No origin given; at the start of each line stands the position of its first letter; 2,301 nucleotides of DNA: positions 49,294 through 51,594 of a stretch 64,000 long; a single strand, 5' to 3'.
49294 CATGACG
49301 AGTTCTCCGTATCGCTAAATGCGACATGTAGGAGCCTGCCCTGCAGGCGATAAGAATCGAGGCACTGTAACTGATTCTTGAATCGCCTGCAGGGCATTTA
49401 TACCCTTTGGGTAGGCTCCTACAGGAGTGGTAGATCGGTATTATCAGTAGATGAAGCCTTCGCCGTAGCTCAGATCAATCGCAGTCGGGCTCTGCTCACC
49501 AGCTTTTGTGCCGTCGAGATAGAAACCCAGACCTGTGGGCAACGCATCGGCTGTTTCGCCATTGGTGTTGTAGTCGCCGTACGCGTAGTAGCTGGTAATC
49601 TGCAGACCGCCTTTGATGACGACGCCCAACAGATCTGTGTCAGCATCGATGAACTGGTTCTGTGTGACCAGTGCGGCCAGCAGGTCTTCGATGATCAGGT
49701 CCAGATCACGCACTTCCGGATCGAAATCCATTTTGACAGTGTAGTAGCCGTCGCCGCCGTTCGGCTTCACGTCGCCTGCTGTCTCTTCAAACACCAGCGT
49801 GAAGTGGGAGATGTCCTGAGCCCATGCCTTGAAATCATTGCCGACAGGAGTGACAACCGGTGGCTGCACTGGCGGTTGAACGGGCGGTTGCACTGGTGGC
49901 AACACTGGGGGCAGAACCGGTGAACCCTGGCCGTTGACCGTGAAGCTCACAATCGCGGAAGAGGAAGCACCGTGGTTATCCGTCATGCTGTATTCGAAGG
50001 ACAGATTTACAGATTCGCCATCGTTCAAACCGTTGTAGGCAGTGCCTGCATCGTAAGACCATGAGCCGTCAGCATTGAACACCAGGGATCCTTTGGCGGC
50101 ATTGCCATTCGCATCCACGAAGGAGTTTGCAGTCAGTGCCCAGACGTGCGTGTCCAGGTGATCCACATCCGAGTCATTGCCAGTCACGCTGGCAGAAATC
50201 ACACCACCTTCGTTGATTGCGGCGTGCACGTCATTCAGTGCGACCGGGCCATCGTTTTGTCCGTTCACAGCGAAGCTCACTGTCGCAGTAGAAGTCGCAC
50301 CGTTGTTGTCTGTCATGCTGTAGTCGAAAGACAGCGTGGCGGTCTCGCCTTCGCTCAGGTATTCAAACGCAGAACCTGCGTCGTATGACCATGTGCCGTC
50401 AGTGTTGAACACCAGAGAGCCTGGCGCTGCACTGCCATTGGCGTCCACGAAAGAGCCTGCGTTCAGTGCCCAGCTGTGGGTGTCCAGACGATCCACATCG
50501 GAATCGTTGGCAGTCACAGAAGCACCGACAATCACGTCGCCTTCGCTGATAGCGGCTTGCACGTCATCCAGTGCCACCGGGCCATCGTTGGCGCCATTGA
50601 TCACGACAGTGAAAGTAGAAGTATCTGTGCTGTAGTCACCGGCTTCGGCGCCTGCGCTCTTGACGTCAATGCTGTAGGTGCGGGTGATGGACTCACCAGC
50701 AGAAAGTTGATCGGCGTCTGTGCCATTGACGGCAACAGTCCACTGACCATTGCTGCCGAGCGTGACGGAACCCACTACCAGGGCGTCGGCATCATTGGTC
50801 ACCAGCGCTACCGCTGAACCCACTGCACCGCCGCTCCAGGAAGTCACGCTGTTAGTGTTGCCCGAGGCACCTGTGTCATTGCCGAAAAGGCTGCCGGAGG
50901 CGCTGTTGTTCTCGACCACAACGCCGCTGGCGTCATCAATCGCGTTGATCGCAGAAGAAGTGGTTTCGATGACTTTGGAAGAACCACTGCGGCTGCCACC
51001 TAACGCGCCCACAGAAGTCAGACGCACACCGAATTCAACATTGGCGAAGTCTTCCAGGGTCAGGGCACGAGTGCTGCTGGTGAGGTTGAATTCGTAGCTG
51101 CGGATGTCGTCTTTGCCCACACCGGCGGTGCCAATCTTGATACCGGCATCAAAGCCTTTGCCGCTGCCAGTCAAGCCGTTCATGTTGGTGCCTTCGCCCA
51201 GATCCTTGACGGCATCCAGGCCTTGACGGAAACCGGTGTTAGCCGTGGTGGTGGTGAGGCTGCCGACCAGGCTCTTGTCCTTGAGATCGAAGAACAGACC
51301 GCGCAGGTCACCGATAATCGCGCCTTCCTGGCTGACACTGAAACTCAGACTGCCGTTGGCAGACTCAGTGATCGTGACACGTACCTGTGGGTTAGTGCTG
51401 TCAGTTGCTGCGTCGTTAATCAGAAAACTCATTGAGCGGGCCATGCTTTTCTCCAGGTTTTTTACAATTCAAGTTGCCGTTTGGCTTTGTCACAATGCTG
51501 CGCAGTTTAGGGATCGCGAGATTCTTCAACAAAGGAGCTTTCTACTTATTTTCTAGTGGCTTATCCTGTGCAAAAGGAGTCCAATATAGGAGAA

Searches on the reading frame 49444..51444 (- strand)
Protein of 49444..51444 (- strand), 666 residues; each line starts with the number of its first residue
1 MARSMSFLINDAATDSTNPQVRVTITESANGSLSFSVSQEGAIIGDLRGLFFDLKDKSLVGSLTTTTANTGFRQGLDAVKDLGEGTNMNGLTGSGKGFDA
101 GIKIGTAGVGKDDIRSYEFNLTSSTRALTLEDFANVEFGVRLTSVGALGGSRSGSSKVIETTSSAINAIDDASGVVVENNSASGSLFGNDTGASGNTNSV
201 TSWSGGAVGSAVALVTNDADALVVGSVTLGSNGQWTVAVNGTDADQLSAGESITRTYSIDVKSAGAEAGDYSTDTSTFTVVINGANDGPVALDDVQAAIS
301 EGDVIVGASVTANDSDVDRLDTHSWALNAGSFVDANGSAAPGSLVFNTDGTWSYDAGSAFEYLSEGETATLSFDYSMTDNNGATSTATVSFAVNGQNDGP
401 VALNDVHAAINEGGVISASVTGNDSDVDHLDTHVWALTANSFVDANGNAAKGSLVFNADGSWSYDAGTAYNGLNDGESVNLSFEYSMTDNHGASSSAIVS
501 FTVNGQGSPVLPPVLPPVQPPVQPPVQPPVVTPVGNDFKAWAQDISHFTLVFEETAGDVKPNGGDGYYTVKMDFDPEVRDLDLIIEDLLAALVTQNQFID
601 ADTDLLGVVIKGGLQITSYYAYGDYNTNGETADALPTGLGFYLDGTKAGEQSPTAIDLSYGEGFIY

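Call 28: search_protein_families(library=pfam, proteins=[window:49444-51444:-], max_evalue=0.01)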
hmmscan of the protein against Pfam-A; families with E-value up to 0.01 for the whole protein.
window:49444-51444:- (666 aa): 4 families
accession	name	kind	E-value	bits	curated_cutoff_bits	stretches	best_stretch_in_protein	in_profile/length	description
PF17803.7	Cadherin_4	-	2.6e-27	95.6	25.1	2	387-464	1-71/71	Bacterial cadherin-like domain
PF17963.7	Big_9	-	2.6e-21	76.7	23.6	2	397-502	1-89/89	Bacterial Ig domain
PF17892.7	Cadherin_5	-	1.6e-12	47.5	26.5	2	397-504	2-98/98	Cadherin-like domain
PF10633.15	NPCBM_assoc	-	0.0061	17.2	24.4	0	227-272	26-70/78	NPCBM-associated, NEW3 domain of alpha-galactosidase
